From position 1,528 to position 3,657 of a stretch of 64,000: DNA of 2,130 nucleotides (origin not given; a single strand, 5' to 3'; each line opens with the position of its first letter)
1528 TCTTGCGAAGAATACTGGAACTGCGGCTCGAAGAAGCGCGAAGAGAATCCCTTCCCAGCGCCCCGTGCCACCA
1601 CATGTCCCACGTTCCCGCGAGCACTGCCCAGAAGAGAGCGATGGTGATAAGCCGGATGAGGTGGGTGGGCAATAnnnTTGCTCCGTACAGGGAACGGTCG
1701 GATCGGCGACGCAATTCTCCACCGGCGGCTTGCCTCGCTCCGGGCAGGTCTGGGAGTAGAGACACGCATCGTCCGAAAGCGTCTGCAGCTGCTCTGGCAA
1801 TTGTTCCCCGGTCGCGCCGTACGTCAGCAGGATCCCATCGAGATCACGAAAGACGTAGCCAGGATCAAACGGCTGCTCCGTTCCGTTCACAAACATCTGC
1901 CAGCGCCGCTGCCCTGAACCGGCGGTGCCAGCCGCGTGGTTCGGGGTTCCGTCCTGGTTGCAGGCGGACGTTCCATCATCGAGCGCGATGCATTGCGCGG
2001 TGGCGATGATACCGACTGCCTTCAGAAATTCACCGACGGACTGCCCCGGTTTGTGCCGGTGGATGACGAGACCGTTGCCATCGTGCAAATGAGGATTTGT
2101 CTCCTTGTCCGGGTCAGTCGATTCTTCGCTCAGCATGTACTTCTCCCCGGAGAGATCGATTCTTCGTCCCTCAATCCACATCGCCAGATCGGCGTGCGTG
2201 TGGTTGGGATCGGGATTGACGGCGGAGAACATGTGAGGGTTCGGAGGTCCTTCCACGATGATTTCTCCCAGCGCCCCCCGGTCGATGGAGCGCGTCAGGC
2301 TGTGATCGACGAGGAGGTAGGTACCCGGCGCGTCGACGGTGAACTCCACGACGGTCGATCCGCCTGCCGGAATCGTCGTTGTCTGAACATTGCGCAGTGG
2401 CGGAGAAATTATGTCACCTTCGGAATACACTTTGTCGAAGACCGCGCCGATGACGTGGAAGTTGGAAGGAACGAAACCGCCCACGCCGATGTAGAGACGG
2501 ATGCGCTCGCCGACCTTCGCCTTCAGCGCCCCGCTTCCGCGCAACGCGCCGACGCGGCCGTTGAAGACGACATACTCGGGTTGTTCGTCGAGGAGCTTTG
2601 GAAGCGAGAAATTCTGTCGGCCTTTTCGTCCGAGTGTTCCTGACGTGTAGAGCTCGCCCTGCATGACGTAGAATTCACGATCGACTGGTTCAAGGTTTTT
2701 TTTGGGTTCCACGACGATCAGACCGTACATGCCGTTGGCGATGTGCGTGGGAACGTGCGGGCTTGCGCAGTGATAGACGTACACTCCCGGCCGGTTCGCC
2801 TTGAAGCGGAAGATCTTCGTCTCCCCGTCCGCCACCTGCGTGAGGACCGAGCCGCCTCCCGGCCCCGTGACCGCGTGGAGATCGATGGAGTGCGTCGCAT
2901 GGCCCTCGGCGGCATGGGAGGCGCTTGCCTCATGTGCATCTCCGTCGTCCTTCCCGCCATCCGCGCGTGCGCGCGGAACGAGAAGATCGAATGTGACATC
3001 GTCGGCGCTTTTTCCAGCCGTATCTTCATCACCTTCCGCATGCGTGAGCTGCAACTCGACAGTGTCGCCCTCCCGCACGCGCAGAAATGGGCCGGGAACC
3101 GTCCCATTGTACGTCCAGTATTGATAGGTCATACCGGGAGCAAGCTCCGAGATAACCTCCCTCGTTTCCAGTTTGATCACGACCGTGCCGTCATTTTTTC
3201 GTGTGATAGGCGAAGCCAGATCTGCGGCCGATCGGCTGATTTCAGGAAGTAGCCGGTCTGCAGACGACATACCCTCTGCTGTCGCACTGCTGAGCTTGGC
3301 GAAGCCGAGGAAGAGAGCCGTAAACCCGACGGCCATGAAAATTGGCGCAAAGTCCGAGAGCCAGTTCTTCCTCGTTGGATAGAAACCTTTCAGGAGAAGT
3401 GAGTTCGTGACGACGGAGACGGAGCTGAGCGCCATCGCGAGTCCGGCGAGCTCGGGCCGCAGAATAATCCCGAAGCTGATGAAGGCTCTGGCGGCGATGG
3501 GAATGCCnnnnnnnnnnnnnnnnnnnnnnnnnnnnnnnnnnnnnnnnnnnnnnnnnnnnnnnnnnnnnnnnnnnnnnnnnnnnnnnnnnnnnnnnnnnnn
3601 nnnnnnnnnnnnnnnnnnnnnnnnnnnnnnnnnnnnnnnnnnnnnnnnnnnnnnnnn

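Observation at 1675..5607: Copper exporter fused to its potential client: CopA P1B-ATPase, an extra TM helix, a complete NirK-type nitrite reductase module and a His/Cys-rich tail in a single ORF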

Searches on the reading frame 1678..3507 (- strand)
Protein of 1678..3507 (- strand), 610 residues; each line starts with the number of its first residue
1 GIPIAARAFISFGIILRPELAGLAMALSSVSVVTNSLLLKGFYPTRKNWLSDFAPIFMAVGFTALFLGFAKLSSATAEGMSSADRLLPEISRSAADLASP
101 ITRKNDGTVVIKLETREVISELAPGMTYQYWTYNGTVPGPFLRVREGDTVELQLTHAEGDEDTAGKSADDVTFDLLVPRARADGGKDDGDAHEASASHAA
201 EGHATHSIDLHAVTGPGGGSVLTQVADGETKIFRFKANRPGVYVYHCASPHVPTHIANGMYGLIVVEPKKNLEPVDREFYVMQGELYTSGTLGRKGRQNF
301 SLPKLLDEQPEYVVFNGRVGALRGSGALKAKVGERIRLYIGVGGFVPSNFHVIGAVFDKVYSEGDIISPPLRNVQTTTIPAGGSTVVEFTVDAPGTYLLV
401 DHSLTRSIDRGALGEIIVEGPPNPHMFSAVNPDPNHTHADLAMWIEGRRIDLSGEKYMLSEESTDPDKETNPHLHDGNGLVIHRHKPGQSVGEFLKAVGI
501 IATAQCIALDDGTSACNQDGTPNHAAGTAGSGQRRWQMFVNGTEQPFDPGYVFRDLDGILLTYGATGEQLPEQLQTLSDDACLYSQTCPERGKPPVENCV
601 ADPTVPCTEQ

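Call 9: find_homologous_proteins(query=window:1678-3405:-, max_evalue=0.00001)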
Query seq(576 aa) (576 aa): 8000 proteins with E <= 0.00001 among 8000 candidates; the best 120 are listed.
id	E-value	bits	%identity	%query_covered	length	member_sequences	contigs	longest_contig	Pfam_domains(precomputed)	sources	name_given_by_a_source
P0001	8.7e-297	1004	76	100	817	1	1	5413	PF07731.21,PF00702.33,PF07732.22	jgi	-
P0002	1.9e-296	1002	77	100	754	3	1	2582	PF07731.21,PF00702.33,PF08282.19,PF07732.22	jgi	jgi:nitrite reductase (NO-forming)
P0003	3.4e-243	827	78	81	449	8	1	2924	PF07731.21,PF07732.22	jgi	jgi:nitrite reductase (NO-forming)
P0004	9.5e-228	776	65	91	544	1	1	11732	PF07731.21,PF07732.22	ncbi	-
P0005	5.8e-226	770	64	91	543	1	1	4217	PF07731.21,PF07732.22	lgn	-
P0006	2.2e-224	765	62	95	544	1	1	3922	PF07731.21,PF07732.22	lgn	-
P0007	3.0e-224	764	63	90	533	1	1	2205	PF07731.21,PF07732.22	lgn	-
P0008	4.3e-224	764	65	91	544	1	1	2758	PF07731.21,PF07732.22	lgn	-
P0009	3.0e-223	761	63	91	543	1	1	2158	PF07731.21,PF07732.22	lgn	-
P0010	1.0e-202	693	58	95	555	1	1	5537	PF07732.22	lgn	-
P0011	3.8e-201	688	80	68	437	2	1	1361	PF07731.21,PF07732.22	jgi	jgi:nitrite reductase (NO-forming)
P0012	1.4e-196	673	58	90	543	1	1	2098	PF07731.21,PF07732.22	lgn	-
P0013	1.5e-191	656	54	95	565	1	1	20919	PF07731.21,PF07732.22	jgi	jgi:nitrite reductase (NO-forming)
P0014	1.3e-188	646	56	91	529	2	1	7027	PF07731.21,PF07732.22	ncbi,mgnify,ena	ncbi:MAG: multicopper oxidase domain-containing protein [Patescibacteria group bacterium]|mgnify:CR=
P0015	9.9e-184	630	51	95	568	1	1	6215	PF07732.22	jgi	jgi:nitrite reductase (NO-forming)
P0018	1.2e-166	574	72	65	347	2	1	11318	PF07731.21,PF07732.22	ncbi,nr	ncbi:nitrite reductase, copper-containing [Candidatus Peregrinibacteria bacterium]|nr:nitrite reduct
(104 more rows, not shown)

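Call 14: search_solved_structures(query=window:1678-3267:-, show_alignments=2)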
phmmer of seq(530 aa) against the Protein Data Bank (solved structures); distinct sequences matched with E-value up to 0.001: 117 (the best 60 are shown).
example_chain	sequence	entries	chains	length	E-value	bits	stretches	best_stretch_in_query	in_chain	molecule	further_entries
2dv6_A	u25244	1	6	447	1.3e-93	317.7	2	124-346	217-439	Nitrite reductase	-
1kbv_A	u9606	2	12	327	4.4e-92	312.6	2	124-348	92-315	Major outer membrane protein PAN 1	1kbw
5tb7_A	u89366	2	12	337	9.7e-92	311.4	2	124-348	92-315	Nitrite reductase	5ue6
6tfd_A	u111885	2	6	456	5.5e-91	309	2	121-347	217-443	Copper-containing nitrite reductase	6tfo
2zoo_A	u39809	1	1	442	6e-91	308.8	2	123-349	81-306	Probable nitrite reductase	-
6the_A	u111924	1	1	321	1.6e-89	304.2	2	118-351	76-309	Copper-containing nitrite reductase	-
6qpt_A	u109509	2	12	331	1.2e-84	288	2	124-351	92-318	Copper-containing nitrite reductase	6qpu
3zbm_A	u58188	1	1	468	1.8e-84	287.5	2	122-351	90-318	COPPER-CONTAINING NITRITE REDUCTASE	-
9fui_A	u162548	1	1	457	2e-84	287.3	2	124-351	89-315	Copper-containing nitrite reductase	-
9fom_A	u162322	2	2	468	2.2e-84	287.2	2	124-351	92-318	Copper-containing nitrite reductase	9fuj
2yqb_A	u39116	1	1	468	3.1e-84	286.7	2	123-351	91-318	COPPER-CONTAINING NITRITE REDUCTASE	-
9fuh_A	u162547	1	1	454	3.8e-84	286.4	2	124-351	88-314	Copper-containing nitrite reductase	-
3ziy_A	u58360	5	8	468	4.3e-84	286.2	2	124-351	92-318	COPPER-CONTAINING NITRITE REDUCTASE | Nitrite reductase, copper-containing | Nitrite reductase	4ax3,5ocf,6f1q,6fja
7qq2_A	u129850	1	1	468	4.7e-84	286.1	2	124-351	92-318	Copper-containing nitrite reductase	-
6qpz_A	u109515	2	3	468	4.9e-84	286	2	124-351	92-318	Copper-containing nitrite reductase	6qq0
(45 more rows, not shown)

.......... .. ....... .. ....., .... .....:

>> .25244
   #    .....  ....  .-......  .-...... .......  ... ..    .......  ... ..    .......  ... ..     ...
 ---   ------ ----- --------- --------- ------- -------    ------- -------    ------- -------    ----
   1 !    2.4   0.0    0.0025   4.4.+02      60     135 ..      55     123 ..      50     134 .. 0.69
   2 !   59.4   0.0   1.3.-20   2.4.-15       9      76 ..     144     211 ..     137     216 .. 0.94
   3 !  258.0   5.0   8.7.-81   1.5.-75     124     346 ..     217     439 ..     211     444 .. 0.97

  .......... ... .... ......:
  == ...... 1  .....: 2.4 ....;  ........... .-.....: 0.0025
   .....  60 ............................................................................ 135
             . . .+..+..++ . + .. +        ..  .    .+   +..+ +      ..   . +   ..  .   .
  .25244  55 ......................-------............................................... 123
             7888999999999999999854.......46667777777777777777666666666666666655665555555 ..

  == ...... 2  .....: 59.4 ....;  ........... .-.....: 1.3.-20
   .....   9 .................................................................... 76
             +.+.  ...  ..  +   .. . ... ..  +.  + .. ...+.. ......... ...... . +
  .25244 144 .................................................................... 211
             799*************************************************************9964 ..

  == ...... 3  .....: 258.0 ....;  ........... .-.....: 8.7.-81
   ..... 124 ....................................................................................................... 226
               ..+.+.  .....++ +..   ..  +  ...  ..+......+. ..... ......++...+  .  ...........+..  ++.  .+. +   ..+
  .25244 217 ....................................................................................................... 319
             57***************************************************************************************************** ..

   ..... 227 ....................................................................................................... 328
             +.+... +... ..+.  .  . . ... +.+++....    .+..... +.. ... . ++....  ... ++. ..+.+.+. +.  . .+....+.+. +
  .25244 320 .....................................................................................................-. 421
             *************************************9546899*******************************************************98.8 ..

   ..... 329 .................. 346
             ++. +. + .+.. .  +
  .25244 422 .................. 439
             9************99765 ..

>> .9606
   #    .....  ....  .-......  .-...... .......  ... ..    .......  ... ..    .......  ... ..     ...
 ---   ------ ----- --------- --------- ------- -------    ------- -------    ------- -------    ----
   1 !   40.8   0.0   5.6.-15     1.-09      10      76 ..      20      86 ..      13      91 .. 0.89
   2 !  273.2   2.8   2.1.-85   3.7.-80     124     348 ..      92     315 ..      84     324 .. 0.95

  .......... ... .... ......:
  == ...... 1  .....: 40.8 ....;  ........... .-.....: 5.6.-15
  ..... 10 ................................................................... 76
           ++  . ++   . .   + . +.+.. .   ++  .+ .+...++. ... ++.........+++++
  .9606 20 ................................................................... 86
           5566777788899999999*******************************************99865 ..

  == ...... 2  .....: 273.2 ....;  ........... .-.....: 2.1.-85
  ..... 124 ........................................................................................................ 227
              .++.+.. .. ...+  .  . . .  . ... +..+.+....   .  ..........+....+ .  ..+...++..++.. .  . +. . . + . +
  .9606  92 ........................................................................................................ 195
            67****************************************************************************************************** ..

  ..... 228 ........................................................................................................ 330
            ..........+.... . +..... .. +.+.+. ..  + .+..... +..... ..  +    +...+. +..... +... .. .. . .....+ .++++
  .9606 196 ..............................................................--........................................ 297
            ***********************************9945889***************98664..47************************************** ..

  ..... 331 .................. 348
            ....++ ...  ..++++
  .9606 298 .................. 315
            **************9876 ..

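Call 18: find_encoding_contigs(protein=P0001, flank=5000, max_places=3)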
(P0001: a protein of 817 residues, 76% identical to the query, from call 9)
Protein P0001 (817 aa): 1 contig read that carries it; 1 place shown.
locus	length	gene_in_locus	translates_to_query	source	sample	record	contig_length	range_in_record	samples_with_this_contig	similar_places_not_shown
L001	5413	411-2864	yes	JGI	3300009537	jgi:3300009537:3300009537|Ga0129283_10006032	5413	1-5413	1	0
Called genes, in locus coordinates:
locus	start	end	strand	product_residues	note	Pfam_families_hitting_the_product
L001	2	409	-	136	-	?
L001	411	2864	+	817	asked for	PF00702:Hydrolase, PF07732:Cu-oxidase_3 (faint), PF07731:Cu-oxidase_2 (faint)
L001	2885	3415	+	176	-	PF07610:DUF1573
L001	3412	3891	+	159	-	PF22544:HYDIN_VesB_CFA65-like_Ig (weak), PF07610:DUF1573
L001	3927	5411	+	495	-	?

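Call 19: find_encoding_contigs(protein=P0018, flank=8000, max_places=3)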
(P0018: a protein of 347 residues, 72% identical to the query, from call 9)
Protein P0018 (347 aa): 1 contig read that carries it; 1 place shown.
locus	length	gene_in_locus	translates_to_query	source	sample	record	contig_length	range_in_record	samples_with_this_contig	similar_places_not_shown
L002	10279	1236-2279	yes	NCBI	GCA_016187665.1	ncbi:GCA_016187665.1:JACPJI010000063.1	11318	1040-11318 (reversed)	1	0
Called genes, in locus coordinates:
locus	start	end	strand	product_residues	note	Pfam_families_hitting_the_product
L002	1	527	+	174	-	PF00702:Hydrolase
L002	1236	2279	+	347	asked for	PF07731:Cu-oxidase_2 (faint), PF07732:Cu-oxidase_3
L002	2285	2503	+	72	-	-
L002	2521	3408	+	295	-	PF15902:Sortilin-Vps10 (faint), PF14870:PSII_BNR (faint), PF02012:BNR (faint)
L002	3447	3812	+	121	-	-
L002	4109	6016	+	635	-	PF25917:BSH_RND (faint), PF25973:BSH_CzcB, PF25989:YknX_C (faint)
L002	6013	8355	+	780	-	-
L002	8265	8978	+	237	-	PF00873:ACR_tran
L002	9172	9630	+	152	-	-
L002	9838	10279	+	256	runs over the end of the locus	PF01757:Acyl_transf_3 (weak), PF07786:HGSNAT_cat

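Call 37: find_related_loci(query=window:1678-3507:-, collection=genome_contigs, flank=6000)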
Query window:1678-3507:- (610 aa) in genome_contigs; peptide patterns used: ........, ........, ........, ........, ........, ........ (x = any residue, [..] = any of these).
600 stretches matched a pattern (row limit reached: there are more); 582 encode a relative of the query (tblastn E <= 1e-3); the best 80 are kept; 80 distinct loci.
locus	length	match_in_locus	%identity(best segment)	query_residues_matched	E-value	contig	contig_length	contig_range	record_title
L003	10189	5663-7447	83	1-608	0e+0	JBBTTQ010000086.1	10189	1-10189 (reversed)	MAG: Patescibacteria group bacterium isolate H52-bin023_1 H52_bin023_1_000000000086, whole genome shotgun sequence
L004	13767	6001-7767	79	1-608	0e+0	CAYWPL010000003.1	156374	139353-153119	MAG TPA_asm: uncultured Candidatus Peribacteria bacterium isolate SRP192515_co2_160 genome assembly, contig: NODE_58_len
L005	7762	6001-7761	78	1-607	0e+0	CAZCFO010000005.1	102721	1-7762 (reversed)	MAG TPA_asm: uncultured Candidatus Peribacteria bacterium isolate SRP292972_co3_91 genome assembly, contig: NODE_240_len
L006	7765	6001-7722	77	1-594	0e+0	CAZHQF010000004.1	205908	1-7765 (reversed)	MAG TPA_asm: uncultured Candidatus Peribacteria bacterium isolate SRP342105_co2_105 genome assembly, contig: NODE_29_len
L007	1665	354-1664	80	1-444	0e+0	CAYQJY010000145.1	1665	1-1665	MAG TPA_asm: uncultured Candidatus Peribacteria bacterium isolate SRP192515_co1_11 genome assembly, contig: NODE_99715_l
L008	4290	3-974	79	272-608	0e+0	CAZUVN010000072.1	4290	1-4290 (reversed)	MAG TPA_asm: uncultured Candidatus Peribacteria bacterium isolate SRP329715_co2_80 genome assembly, contig: NODE_35825_l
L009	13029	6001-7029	62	89-427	1e-138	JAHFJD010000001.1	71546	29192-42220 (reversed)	MAG: Candidatus Doudnabacteria bacterium isolate nzgw378 NODE_216_length_71547_cov_4.056296, whole genome shotgun sequen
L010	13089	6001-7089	55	56-426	1e-133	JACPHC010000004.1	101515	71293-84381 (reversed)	MAG: Parcubacteria group bacterium isolate NC_groundwater_404_Ag_B-0.1um_40_17 GD18-4_B1_scaffold_433703, whole genome s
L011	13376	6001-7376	52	15-431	2e-124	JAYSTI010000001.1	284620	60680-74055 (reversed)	MAG: Candidatus Lloydbacteria bacterium isolate GFS_12411 GFS_12411_0, whole genome shotgun sequence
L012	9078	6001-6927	57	89-418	8e-120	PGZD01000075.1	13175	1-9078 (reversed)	MAG: Gammaproteobacteria bacterium HGW-Gammaproteobacteria-3 bjp_ig2158_scaffold_1949, whole genome shotgun sequence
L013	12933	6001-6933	57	89-423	4e-116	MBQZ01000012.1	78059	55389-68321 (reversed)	Crenothrix sp. D3 NODE_14_length_78059_cov_11.0875_ID_27, whole genome shotgun sequence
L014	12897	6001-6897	53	87-428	1e-106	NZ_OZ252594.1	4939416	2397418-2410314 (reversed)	MAG: Methyloprofundus sp. isolate 22c1434b-94e5-42e0-96fa-434c419c42c8 chromosome 1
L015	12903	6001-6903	53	90-433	2e-106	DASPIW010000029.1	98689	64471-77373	MAG TPA_asm: Symbiobacteriaceae bacterium isolate SMAG_U11993 k141_101307, whole genome shotgun sequence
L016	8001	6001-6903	52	85-428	2e-103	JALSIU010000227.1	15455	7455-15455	MAG: Methylomonas sp. isolate 354-166_metabat2_scaf2bin.047 354-166_scaffold_3758_c1, whole genome shotgun sequence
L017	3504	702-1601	53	90-431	4e-105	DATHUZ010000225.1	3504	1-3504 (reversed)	MAG TPA_asm: Anaerolineae bacterium isolate SMAG_U16120 k141_26281, whole genome shotgun sequence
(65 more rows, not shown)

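Call 61: find_encoding_contigs(protein=P0004, flank=5000, max_places=2)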
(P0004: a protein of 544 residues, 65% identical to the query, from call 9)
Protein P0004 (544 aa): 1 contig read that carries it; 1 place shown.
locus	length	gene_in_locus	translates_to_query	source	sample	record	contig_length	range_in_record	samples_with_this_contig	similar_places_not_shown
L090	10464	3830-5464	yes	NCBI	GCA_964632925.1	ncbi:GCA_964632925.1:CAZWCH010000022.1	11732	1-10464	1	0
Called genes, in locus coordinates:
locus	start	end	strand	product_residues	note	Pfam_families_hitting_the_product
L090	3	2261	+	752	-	?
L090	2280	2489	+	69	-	PF11666:DUF2933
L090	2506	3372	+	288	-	PF15902:Sortilin-Vps10 (faint), PF14870:PSII_BNR (faint), PF02012:BNR (faint)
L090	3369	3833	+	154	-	-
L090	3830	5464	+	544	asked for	PF07732:Cu-oxidase_3 (faint), PF07731:Cu-oxidase_2 (faint)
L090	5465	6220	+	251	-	PF01757:Acyl_transf_3 (faint), PF07786:HGSNAT_cat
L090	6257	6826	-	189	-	PF02600:DsbB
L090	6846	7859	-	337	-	PF27233:MJ0711_N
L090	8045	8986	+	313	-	PF05175:MTS (weak), PF06325:PrmA, PF05185:PRMT5 (weak), PF13847:Methyltransf_31, PF08241:Methyltransf_11 (weak), PF13649:Methyltransf_25, PF17286:PRMT5_C, PF22528:PRMT_C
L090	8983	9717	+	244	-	PF00561:Abhydrolase_1, PF00975:Thioesterase, PF12146:Hydrolase_4, PF12697:Abhydrolase_6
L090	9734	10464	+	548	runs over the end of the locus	PF08245:Mur_ligase_M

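Call 85: predict_structure(alignment_id=A2)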
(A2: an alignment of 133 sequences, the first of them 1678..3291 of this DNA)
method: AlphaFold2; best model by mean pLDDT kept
length: 538 residues; sequences in the alignment: 133
mean_pLDDT: 86.9   pTM: 0.82
mean pLDDT of the five models: 86.9, 84.9, 84.4, 83.4, 83.1
residues with pLDDT >= 90: 369; 70-90: 92; 50-70: 26; < 50: 51
segments of 3 or more residues with pLDDT < 50: 1-8, 93-105, 107-117, 450-457, 536-538
pLDDT, mean of each block of 10 residues (from residue 1): 46 84 96 97 96 96 97 98 81 45 36 47 71 92 92 96 98 91 89 97 98 96 95 95 97 97 98 96 98 98 98 98 97 89 96 88 90 96 81 78 82 90 95 96 81 51 95 97 96 96 93 84 59 48
secondary structure, 60 per line:
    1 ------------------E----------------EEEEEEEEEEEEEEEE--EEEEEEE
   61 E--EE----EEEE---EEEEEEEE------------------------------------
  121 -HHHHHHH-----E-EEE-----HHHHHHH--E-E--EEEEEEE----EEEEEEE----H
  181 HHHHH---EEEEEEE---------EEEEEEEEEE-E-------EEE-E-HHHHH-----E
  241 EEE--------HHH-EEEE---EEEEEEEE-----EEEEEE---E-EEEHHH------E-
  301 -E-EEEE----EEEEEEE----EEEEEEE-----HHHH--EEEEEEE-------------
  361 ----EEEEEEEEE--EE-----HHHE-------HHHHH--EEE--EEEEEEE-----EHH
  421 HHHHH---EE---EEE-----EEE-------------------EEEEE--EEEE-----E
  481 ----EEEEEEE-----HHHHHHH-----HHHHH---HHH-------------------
elements in order: E36-51 E54-61 E70-73 E77-84 H122-128 E136-138 H144-150 E158-164 E169-175 H180-185 E189-195 E205-214 E224-226 H230-234 E240-243 E256-259 E263-270 E276-281 E287-289 E304-307 E312-318 E323-329 H335-338 E341-347 E365-373 H394-398 E401-403 E406-412 H419-425 E434-436 E442-444 E464-468 E471-474 E485-491 H497-503 H509-513
